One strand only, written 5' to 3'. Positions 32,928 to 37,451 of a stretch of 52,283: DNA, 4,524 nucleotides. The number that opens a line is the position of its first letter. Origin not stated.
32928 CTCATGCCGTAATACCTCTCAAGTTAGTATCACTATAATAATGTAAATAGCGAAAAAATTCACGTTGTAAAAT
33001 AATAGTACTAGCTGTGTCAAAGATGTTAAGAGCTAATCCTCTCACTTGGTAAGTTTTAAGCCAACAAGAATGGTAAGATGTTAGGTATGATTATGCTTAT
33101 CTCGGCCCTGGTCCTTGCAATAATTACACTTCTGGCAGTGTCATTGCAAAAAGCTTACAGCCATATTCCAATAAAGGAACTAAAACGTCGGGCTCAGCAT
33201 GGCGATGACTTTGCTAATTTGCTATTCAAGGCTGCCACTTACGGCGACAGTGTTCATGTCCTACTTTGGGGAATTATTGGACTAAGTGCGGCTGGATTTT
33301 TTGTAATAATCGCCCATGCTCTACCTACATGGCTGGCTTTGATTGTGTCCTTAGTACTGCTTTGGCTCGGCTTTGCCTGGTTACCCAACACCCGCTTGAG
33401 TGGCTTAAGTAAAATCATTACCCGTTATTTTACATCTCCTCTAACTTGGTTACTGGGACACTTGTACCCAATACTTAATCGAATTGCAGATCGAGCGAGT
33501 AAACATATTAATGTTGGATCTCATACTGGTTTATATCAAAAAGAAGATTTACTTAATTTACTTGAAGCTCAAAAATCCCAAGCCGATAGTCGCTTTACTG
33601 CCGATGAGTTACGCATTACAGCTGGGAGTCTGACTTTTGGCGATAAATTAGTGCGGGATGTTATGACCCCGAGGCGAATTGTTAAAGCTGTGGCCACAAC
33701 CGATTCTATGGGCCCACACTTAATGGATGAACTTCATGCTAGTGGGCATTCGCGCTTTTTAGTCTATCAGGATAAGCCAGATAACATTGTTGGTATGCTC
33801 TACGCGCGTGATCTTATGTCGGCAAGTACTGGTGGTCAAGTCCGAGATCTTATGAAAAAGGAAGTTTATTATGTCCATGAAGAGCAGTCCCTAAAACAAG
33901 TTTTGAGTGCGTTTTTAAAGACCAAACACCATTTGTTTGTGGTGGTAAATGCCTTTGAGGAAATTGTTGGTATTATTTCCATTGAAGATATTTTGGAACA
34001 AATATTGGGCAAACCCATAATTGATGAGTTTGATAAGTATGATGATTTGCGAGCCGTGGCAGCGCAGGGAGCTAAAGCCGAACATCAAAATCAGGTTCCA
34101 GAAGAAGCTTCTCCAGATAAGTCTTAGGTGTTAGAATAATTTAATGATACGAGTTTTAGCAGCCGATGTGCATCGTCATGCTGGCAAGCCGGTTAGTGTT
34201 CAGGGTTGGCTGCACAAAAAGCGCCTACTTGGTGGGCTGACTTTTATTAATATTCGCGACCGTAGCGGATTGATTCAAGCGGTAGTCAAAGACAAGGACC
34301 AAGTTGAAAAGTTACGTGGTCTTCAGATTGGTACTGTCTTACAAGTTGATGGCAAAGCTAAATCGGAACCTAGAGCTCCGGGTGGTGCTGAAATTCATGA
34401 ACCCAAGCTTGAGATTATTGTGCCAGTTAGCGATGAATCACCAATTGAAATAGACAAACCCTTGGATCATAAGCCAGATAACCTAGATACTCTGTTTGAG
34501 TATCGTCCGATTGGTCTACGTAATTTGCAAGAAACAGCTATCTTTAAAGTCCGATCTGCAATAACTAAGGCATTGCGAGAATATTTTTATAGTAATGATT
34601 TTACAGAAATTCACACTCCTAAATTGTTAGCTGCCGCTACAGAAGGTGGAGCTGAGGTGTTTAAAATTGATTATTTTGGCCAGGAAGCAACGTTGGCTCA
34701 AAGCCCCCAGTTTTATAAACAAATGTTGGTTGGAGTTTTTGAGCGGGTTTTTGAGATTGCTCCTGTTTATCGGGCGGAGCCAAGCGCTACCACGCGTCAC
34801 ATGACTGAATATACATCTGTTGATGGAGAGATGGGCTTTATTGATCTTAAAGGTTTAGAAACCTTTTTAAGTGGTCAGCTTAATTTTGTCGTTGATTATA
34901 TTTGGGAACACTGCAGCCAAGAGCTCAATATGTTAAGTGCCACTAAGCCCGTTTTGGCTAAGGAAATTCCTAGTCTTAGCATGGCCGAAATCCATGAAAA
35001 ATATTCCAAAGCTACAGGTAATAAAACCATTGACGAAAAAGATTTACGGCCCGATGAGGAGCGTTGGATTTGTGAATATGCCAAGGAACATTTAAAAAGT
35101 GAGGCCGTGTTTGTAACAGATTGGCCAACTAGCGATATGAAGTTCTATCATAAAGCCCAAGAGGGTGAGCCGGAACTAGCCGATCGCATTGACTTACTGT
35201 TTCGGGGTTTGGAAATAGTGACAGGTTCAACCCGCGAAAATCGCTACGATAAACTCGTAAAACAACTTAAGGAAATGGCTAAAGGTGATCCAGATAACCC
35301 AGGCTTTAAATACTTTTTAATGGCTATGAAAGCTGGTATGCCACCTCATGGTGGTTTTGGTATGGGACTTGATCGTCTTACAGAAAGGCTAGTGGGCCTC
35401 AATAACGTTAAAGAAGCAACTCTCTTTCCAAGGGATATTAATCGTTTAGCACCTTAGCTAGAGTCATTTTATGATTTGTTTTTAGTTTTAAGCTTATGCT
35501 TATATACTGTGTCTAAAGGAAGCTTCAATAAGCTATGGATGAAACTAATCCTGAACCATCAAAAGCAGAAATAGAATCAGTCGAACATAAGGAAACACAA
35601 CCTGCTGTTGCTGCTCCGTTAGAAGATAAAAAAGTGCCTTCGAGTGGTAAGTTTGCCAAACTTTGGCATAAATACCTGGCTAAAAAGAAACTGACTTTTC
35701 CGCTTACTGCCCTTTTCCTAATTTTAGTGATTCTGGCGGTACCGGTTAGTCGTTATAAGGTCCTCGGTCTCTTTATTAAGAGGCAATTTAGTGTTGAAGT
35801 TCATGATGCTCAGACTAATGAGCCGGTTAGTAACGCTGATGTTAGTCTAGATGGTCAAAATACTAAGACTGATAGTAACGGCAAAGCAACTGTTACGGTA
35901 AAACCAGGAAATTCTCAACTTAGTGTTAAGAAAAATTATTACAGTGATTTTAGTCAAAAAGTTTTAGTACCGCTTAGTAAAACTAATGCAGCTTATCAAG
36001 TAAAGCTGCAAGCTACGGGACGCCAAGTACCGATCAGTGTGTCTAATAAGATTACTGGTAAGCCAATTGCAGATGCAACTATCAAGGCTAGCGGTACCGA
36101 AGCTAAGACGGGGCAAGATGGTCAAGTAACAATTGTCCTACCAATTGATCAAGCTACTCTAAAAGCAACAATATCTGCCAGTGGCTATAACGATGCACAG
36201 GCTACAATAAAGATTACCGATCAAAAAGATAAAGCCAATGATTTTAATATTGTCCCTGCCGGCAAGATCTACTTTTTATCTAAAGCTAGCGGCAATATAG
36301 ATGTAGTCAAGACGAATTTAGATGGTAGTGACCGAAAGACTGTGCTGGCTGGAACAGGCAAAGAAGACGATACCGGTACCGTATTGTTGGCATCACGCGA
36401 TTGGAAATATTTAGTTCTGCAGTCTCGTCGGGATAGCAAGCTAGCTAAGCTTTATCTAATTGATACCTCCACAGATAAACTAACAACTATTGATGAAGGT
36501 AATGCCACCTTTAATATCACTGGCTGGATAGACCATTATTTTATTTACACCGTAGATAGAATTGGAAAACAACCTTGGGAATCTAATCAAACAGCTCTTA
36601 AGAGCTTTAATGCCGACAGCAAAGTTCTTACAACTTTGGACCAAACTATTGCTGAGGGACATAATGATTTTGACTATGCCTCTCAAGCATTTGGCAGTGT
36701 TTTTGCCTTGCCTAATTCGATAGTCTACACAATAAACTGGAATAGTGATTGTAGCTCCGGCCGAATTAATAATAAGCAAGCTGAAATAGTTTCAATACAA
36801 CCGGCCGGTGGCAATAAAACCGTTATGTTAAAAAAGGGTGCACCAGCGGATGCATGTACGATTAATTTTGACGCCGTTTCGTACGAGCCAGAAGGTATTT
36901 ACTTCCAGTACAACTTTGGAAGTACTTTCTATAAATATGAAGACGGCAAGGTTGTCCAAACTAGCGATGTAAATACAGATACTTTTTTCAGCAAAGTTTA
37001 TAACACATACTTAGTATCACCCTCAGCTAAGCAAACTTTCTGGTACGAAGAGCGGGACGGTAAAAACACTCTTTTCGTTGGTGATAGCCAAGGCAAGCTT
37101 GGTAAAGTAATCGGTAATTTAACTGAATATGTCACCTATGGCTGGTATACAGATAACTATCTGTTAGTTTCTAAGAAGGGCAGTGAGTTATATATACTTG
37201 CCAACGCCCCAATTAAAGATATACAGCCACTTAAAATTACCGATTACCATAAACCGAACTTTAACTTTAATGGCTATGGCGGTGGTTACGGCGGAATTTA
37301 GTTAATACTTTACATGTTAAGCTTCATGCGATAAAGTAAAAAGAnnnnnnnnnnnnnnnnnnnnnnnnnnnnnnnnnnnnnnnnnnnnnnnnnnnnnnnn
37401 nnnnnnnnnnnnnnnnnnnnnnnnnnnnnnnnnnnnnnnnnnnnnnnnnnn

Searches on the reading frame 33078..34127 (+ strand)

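Call 48: search_protein_families(library=pfam, proteins=[window:33078-34127:+], max_evalue=0.00001)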
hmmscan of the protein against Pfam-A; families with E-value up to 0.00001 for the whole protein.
window:33078-34127:+ (349 aa): 1 family
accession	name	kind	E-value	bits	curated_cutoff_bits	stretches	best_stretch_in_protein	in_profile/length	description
PF00571.33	CBS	-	5.7e-18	65.4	24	1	255-310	1-56/57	CBS domain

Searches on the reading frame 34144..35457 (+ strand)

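Call 48: search_protein_families(library=pfam, proteins=[window:34144-35457:+], max_evalue=0.00001)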
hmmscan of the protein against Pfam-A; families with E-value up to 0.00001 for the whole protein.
window:34144-35457:+ (437 aa): 2 families
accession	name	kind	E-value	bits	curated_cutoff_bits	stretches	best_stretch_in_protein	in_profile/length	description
PF00152.25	tRNA-synt_2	-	3.6e-78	263.2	25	1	115-431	3-307/308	tRNA synthetases class II (D, K and N)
PF01336.31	tRNA_anti-codon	-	1.4e-14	54.2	27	1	17-92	1-75/75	OB-fold nucleic acid binding domain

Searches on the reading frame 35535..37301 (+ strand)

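Call 48: search_protein_families(library=pfam, proteins=[window:35535-37301:+], max_evalue=0.00001)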
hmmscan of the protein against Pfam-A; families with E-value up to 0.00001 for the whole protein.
window:35535-37301:+ (588 aa): 2 families
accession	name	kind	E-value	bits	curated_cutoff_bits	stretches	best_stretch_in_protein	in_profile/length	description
PF13620.12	CarboxypepD_reg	-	4.9e-14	52.9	32.3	1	86-158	3-81/82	Carboxypeptidase regulatory-like domain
PF13715.12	CarbopepD_reg_2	-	4.2e-08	33.5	32.2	0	89-151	5-70/88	CarboxypepD_reg-like domain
